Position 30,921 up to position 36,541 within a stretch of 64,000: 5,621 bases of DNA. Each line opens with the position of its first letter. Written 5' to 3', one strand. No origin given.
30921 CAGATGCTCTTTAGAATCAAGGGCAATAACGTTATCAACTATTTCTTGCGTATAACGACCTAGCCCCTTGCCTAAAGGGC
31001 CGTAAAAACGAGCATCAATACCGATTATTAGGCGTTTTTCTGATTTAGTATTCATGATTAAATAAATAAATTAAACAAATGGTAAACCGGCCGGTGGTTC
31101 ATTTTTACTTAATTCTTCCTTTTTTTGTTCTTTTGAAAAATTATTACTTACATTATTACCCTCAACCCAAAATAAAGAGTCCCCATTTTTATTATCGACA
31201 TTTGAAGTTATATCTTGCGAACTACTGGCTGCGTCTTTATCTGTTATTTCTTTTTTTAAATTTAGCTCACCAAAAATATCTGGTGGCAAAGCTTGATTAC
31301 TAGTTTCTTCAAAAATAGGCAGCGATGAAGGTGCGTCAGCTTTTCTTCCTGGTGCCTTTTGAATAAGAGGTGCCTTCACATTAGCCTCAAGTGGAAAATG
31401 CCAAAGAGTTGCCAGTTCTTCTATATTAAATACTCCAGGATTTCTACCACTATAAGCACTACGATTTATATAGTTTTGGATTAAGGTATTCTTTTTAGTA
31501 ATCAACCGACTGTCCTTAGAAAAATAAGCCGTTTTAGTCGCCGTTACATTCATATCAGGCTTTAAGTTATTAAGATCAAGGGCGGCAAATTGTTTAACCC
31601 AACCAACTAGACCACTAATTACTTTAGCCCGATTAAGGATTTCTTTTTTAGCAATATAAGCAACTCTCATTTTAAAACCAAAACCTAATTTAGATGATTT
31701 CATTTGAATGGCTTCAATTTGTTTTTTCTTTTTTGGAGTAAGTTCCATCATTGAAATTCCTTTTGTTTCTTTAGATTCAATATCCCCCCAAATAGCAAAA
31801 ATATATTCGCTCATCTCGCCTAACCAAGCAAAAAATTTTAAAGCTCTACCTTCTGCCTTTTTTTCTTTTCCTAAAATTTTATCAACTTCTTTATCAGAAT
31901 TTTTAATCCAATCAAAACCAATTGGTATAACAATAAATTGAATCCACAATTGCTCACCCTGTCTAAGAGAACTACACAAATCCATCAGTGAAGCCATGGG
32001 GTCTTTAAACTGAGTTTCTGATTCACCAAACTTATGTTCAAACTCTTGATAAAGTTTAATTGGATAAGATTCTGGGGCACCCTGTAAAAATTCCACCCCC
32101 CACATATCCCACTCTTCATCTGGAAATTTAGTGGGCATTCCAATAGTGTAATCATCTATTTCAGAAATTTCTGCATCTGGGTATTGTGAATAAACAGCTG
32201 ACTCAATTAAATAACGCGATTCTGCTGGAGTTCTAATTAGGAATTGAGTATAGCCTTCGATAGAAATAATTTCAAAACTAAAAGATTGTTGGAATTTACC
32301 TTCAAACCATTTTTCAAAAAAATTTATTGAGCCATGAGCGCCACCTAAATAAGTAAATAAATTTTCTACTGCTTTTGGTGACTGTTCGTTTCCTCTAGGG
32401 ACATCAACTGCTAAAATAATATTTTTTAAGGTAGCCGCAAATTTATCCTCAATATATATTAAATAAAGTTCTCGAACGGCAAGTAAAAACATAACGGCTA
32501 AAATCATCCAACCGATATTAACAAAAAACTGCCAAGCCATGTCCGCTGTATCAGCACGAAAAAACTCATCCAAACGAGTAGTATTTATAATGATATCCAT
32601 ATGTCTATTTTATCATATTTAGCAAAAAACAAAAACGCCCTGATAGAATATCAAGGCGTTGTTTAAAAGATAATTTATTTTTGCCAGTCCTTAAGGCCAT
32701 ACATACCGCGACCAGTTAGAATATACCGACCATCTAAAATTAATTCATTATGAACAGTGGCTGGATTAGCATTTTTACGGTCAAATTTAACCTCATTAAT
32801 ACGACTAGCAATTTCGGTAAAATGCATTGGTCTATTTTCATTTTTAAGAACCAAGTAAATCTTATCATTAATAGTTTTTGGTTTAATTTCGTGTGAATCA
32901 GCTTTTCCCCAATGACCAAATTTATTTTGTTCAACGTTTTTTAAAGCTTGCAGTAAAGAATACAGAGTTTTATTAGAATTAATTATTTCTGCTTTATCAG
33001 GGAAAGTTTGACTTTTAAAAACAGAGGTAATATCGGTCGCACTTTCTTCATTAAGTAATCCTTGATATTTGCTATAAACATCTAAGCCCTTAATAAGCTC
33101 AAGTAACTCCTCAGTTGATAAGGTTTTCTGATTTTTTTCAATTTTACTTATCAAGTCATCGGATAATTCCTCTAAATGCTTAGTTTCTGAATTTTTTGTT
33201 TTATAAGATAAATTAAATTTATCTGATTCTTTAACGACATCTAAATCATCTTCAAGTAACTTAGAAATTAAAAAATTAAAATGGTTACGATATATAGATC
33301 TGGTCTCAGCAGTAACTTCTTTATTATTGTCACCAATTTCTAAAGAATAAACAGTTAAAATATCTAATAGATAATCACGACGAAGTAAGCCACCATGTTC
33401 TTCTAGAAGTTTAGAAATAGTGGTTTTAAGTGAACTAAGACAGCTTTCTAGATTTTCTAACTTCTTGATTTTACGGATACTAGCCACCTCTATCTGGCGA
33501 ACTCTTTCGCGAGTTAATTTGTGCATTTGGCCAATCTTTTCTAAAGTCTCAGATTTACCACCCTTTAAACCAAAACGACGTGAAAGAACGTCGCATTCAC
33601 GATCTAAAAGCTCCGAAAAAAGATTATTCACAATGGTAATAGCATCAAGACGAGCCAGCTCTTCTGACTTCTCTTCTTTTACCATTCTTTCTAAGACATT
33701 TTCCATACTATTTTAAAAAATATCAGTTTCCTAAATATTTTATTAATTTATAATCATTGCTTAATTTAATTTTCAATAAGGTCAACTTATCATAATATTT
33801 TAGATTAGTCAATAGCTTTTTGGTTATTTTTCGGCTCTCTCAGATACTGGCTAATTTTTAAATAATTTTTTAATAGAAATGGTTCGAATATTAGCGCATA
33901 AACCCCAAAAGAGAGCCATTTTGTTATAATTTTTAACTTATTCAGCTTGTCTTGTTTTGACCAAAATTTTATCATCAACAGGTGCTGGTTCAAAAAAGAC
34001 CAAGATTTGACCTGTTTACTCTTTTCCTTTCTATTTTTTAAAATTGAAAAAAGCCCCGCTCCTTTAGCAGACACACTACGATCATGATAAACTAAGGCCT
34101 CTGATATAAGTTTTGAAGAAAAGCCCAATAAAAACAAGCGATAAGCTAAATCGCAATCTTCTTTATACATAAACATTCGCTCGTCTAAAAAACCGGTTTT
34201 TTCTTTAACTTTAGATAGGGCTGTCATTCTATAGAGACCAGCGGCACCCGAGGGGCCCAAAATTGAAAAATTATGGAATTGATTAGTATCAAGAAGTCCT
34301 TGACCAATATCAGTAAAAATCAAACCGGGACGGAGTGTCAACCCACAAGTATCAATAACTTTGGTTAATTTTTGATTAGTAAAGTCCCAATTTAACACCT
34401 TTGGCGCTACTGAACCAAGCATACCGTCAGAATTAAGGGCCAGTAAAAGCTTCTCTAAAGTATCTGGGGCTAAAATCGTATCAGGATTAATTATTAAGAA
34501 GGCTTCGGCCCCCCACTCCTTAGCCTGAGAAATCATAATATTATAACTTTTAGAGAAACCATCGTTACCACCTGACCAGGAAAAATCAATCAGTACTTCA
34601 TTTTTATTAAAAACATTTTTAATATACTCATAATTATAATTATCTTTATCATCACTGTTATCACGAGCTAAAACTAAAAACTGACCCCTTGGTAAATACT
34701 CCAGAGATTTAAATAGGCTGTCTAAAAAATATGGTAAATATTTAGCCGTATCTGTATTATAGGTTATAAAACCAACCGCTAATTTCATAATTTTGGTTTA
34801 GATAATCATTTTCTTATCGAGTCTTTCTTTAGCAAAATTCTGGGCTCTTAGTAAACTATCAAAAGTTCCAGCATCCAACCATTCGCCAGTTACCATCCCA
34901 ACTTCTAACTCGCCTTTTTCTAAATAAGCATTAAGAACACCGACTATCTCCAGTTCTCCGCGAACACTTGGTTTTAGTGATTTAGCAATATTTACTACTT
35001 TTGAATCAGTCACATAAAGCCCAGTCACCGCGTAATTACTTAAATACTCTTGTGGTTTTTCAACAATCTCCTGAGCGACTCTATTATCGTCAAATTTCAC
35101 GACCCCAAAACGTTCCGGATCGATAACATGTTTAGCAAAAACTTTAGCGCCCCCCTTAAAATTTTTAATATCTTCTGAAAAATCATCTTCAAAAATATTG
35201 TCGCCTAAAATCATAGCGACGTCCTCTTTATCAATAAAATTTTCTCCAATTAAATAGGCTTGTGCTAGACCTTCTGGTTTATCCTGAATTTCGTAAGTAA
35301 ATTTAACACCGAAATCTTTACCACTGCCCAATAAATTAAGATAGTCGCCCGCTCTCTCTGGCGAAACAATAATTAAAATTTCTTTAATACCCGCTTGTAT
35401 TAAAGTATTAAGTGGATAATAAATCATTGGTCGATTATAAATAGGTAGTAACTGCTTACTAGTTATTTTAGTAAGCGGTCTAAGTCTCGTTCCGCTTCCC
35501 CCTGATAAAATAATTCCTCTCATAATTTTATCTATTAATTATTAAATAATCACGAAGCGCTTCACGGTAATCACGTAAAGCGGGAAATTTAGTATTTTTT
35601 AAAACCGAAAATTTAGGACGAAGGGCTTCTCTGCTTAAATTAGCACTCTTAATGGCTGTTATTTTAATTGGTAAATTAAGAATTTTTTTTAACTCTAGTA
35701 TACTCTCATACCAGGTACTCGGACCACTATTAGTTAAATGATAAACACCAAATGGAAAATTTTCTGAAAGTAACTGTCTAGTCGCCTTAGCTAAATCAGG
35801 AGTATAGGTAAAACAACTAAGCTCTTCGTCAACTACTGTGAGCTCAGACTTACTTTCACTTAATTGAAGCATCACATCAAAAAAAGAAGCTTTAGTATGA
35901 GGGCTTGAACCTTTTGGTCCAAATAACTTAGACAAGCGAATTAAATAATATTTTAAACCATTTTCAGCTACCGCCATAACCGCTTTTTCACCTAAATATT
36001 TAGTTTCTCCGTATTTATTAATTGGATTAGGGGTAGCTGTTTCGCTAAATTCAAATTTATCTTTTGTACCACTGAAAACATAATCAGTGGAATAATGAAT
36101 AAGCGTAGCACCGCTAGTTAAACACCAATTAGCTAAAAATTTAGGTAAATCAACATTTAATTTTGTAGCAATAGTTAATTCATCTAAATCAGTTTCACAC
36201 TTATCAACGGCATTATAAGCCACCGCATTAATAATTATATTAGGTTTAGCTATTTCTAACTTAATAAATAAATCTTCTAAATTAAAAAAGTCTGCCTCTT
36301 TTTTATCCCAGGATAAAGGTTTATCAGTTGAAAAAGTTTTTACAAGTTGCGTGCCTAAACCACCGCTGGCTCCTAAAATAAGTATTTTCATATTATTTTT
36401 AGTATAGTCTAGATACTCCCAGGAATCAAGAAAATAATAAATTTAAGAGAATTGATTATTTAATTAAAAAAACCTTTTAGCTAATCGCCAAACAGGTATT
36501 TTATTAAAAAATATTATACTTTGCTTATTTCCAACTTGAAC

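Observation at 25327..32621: Block of large single-pass membrane proteins of unknown function interleaved with a GT4 glycosyltransferase: candidate cell-surface assembly system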

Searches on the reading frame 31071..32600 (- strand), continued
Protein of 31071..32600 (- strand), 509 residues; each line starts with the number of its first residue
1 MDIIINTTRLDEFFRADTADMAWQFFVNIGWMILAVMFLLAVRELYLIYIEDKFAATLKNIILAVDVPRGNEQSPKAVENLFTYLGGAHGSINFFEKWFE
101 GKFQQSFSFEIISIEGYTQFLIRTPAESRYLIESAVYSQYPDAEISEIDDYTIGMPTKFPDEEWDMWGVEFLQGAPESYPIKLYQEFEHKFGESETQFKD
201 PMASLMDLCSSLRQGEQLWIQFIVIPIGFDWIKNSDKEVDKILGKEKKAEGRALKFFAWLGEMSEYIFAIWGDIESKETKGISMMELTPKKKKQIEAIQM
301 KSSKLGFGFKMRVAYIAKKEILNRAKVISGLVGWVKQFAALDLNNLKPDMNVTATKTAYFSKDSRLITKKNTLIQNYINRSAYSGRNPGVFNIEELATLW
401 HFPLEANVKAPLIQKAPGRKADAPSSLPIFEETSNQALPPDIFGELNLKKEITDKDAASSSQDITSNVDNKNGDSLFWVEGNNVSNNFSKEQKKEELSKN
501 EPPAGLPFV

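Call 41: find_related_loci(query=A3, collection=metagenome_contigs, flank=10000)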
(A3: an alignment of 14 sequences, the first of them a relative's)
Query A3 (583 aa) in metagenome_contigs; peptide patterns used: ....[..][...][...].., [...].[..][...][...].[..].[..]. (x = any residue, [..] = any of these).
600 stretches matched a pattern (row limit reached: there are more); 593 encode a relative of the query (tblastn E <= 1e-3); the best 80 are kept; 80 distinct loci.
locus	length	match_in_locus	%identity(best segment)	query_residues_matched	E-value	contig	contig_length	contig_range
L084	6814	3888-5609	56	1-580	0e+0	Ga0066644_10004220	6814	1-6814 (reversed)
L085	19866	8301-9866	40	1-524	1e-121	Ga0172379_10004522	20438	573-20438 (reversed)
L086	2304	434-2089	38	14-574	1e-126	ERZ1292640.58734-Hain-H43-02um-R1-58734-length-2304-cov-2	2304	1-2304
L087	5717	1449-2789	44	2-450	4e-118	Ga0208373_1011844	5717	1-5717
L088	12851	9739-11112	41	22-491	9e-117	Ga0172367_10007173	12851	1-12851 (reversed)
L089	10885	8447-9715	42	22-448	4e-114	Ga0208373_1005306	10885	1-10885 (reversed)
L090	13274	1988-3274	42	13-448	2e-111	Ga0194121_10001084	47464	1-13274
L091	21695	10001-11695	35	12-572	1e-109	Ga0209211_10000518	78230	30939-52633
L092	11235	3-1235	41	26-444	7e-97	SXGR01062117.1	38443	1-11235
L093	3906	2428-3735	43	27-458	5e-95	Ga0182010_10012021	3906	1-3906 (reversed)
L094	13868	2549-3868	38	27-482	2e-93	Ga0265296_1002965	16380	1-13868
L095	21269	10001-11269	45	19-445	3e-120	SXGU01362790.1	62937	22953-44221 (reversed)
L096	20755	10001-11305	39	26-465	1e-92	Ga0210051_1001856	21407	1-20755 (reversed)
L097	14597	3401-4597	41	35-445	3e-91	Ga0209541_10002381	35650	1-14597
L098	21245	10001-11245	38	36-458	1e-88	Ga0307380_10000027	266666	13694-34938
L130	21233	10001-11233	36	31-444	2e-77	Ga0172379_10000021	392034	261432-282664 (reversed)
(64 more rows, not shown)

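Call 49: search_protein_families(library=pfam, proteins=[L130:11349-13127:+, L098:11520-13526:+, L130:9923-11389:+, L085:8301-9866:+, L130:8753-9919:+], max_evalue=0.01)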
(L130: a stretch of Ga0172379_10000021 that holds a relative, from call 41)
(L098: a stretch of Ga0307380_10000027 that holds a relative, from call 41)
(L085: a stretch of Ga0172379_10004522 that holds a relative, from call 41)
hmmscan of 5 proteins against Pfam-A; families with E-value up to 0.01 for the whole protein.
L130:11349-13127:+ (593 aa): 6 families
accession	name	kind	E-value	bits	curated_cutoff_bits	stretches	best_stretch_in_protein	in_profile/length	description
PF10412.15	TrwB_AAD_bind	-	2e-08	34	20.5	1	36-348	12-310/387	Type IV secretion-system coupling protein DNA-binding domain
PF01935.23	DUF87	-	1.6e-06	28.8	23.2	1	39-253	23-204/220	Helicase HerA, central domain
PF02534.20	T4SS-DNA_transf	-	2.7e-05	23.7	20.1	1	31-116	44-118/468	Type IV secretory system Conjugative DNA transfer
PF12696.13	TraG-D_C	-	0.00017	21.9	22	1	290-356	3-72/126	TraM recognition site of TraD and TraG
PF13401.12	AAA_22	-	0.0022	18.8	27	0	38-77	4-43/130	AAA domain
PF19044.6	P-loop_TraG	-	0.0028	16.8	25.8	1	40-111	30-93/413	TraG P-loop domain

L098:11520-13526:+ (669 aa): 5 families
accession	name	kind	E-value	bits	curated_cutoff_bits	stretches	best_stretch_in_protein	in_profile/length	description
PF10412.15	TrwB_AAD_bind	-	3e-09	36.7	20.5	1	49-364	11-312/387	Type IV secretion-system coupling protein DNA-binding domain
PF23477.1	zf_Tbcl_2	-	1.6e-07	31.3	27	1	542-570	6-34/37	Probable treble clef zinc finger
PF01935.23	DUF87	-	3.8e-05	24.3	23.2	1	53-266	23-203/220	Helicase HerA, central domain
PF12696.13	TraG-D_C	-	5.8e-05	23.5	22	1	304-365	3-69/126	TraM recognition site of TraD and TraG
PF13401.12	AAA_22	-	0.00036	21.3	27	0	52-80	4-32/130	AAA domain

L130:9923-11389:+ (489 aa): 0 families

L085:8301-9866:+ (522 aa): 0 families

L130:8753-9919:+ (389 aa): 2 families
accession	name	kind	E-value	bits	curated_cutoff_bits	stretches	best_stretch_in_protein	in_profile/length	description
PF04545.22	Sigma70_r4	-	1.2e-11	44.3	24.1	1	37-88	2-49/50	Sigma-70, region 4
PF05066.19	HARE-HTH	-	1.8e-11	44.7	25.9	1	249-311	3-71/71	HB1, ASXL, restriction endonuclease HTH domain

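Call 92: search_solved_structures(query=A5, max_evalue=10, show_alignments=2)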
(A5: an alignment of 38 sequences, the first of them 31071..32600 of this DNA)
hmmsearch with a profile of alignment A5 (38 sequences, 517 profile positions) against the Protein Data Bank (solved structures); distinct sequences matched with E-value up to 10: 0.

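Call 101: find_related_loci(query=A5, collection=viral_contigs, flank=8000)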
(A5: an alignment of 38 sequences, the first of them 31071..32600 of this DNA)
Query A5 (509 aa) in viral_contigs; peptide patterns used: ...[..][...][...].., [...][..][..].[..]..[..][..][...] (x = any residue, [..] = any of these).
25 stretches matched a pattern, but none encodes a relative of the query by tblastn (E <= 1e-3).

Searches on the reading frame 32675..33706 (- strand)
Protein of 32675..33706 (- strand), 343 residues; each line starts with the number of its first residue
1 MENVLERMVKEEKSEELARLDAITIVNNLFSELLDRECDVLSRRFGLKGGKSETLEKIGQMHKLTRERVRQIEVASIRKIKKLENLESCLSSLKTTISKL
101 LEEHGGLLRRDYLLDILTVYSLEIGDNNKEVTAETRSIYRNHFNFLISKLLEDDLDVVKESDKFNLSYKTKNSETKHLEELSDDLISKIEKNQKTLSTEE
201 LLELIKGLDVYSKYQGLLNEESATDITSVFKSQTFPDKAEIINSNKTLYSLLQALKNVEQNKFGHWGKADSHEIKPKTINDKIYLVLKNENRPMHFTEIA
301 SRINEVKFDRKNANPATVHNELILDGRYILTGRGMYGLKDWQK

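Call 4: search_protein_families(library=pfam, proteins=[window:32675-33706:-], max_evalue=0.01)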
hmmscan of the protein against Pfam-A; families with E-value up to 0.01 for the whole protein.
window:32675-33706:- (343 aa): 2 families
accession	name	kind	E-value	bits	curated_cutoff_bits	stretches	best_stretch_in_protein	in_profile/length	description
PF04545.22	Sigma70_r4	-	1.3e-10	41.1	24.1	1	31-82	3-50/50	Sigma-70, region 4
PF05066.19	HARE-HTH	-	4.3e-05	24.3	25.9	1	279-341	3-71/71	HB1, ASXL, restriction endonuclease HTH domain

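Call 5: search_protein_families(library=ncbifam, proteins=[window:32675-33706:-], max_evalue=0.01)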
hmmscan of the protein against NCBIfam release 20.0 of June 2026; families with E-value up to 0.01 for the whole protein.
window:32675-33706:- (343 aa): 25 families
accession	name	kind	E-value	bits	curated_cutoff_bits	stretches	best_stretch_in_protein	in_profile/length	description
NF041931.2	MzaA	equivalog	3.7e-15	55.8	800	1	13-84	634-705/726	MZA anti-phage system associated sigma-70 family RNA polymerase sigma factor MzaA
NF005643.0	PRK07406.1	equivalog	9.1e-14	51.3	500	1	26-82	329-385/397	RNA polymerase sigma factor RpoD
TIGR02393.1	RpoD_Cterm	equivalog_domain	2e-13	50.5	354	1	16-84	160-228/238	RNA polymerase sigma factor RpoD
NF004208.0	PRK05658.1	equivalog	2.8e-13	49.7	555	1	25-82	561-618/631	RNA polymerase sigma factor RpoD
TIGR02394.1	rpoS_proteo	equivalog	3e-13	49.9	378.7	1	13-83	203-273/285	RNA polymerase sigma factor RpoS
NF004207.0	PRK05657.1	equivalog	1e-12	48.1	394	1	10-83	243-316/329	RNA polymerase sigma factor RpoS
NF006666.0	PRK09210.1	equivalog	1.5e-12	47.6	572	1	27-82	303-358/370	RNA polymerase sigma factor RpoD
NF005785.0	PRK07598.1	equivalog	1.1e-11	44.2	554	1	25-82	343-400/415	RNA polymerase sigma factor SigC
TIGR02997.1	Sig70-cyanoRpoD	subfamily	3.5e-11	42.9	384.5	1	13-80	230-297/298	RNA polymerase sigma factor, RpoD/SigA family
NF004562.0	PRK05901.1-4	equivalog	4.4e-11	42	779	1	27-82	487-542/571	RNA polymerase sigma factor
NF005920.0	PRK07921.1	subfamily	1.1e-10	41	464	1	26-84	260-318/328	RNA polymerase sigma factor SigB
NF005642.0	PRK07405.1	subfamily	1.3e-10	41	524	1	26-83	251-308/318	RNA polymerase sigma factor SigD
NF004561.0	PRK05901.1-3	equivalog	2.1e-10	40.4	582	1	28-81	471-524/537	RNA polymerase sigma factor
TIGR04567.1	RNAP_delt_lowGC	equivalog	7.4e-10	38.9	42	1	281-343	7-72/83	DNA-directed RNA polymerase subunit delta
NF004560.0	PRK05901.1-1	equivalog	9.3e-10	38.2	711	1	29-81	451-503/516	RNA polymerase sigma factor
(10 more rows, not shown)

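Call 31: search_protein_families(library=padloc, proteins=[window:32675-33706:-], max_evalue=0.01)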
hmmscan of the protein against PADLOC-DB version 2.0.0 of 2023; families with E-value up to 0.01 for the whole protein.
window:32675-33706:- (343 aa): 2 families
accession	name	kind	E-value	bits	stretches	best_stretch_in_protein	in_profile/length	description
PDLC02203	MzaA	-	2.8e-09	33.8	1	20-101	595-679/683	-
PDLC04142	capH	-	0.00036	19.5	0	148-224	4-72/103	capH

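Call 32: search_protein_families(library=phrogs, proteins=[window:32675-33706:-], max_evalue=0.01)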
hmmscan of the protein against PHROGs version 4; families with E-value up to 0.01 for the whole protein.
window:32675-33706:- (343 aa): 1 family
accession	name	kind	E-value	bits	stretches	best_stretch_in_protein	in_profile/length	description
phrog_351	-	transcription regulation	1.9e-07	31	1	23-123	666-746/928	RNA polymerase sigma factor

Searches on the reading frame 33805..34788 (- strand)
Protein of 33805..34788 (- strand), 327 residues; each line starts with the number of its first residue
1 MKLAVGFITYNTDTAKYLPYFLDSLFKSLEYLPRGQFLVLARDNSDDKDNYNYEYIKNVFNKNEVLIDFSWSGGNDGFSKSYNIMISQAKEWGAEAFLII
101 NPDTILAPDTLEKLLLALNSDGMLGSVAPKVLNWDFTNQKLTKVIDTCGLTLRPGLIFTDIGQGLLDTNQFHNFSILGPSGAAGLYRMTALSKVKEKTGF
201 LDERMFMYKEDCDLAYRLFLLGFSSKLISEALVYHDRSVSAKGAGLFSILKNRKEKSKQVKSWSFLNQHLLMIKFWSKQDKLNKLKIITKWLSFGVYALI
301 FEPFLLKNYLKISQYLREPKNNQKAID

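Call 4: search_protein_families(library=pfam, proteins=[window:33805-34788:-], max_evalue=0.01)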
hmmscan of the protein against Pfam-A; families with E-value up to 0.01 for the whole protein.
window:33805-34788:- (327 aa): 3 families
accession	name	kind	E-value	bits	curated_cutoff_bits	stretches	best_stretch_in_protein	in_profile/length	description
PF13641.12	Glyco_tranf_2_3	-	8.1e-06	26.4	27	1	17-237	15-213/230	Glycosyltransferase like family 2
PF00535.33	Glycos_transf_2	-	1.8e-05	25.2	23.3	1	8-126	5-114/168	Glycosyl transferase family 2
PF13632.12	Glyco_trans_2_3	-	0.0022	18.3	27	1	98-247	3-129/198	Glycosyl transferase family group 2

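Call 5: search_protein_families(library=ncbifam, proteins=[window:33805-34788:-], max_evalue=0.01)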
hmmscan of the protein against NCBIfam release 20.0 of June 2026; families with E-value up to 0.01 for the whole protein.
window:33805-34788:- (327 aa): 0 families

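Call 108: search_solved_structures(query=window:33805-34788:-, max_evalue=0.01)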
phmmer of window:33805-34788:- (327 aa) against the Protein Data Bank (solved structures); distinct sequences matched with E-value up to 0.01: 0.

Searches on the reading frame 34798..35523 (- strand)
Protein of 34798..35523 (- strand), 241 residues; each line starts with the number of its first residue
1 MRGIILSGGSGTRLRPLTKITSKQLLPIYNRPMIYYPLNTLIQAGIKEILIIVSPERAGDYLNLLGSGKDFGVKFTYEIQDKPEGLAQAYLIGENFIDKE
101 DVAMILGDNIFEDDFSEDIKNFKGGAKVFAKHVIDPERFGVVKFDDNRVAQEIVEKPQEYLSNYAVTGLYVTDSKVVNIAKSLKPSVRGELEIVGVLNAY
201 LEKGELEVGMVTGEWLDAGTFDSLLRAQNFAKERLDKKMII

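Call 4: search_protein_families(library=pfam, proteins=[window:34798-35523:-], max_evalue=0.01)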
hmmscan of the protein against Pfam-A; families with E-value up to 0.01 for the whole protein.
window:34798-35523:- (241 aa): 2 families
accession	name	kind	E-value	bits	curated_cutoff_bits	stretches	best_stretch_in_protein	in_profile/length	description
PF00483.29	NTP_transferase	-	4.2e-61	207.1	21.2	1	3-232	2-243/245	Nucleotidyl transferase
PF12804.13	NTP_transf_3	-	3.3e-09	37.6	27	1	3-111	1-98/160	MobA-like NTP transferase domain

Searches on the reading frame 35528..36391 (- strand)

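Call 4: search_protein_families(library=pfam, proteins=[window:35528-36391:-], max_evalue=0.01)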
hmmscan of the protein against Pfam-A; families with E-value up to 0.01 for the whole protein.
window:35528-36391:- (287 aa): 5 families
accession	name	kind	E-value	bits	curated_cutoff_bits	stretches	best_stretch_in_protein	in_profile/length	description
PF04321.23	RmlD_sub_bind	-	1.2e-62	212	27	1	1-283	1-282/287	RmlD substrate binding domain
PF01370.27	Epimerase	-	8.5e-18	65.1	20.9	1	3-210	1-227/240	NAD dependent epimerase/dehydratase family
PF02719.21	Polysacc_synt_2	-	4.5e-05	23.2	20.2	1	42-195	70-203/293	Polysaccharide biosynthesis protein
PF07993.18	NAD_binding_4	-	4.5e-05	23.2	20.1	1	71-163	104-210/258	Male sterility protein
PF16363.11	GDP_Man_Dehyd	-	6.3e-05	23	27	1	93-212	120-241/332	GDP-mannose 4,6 dehydratase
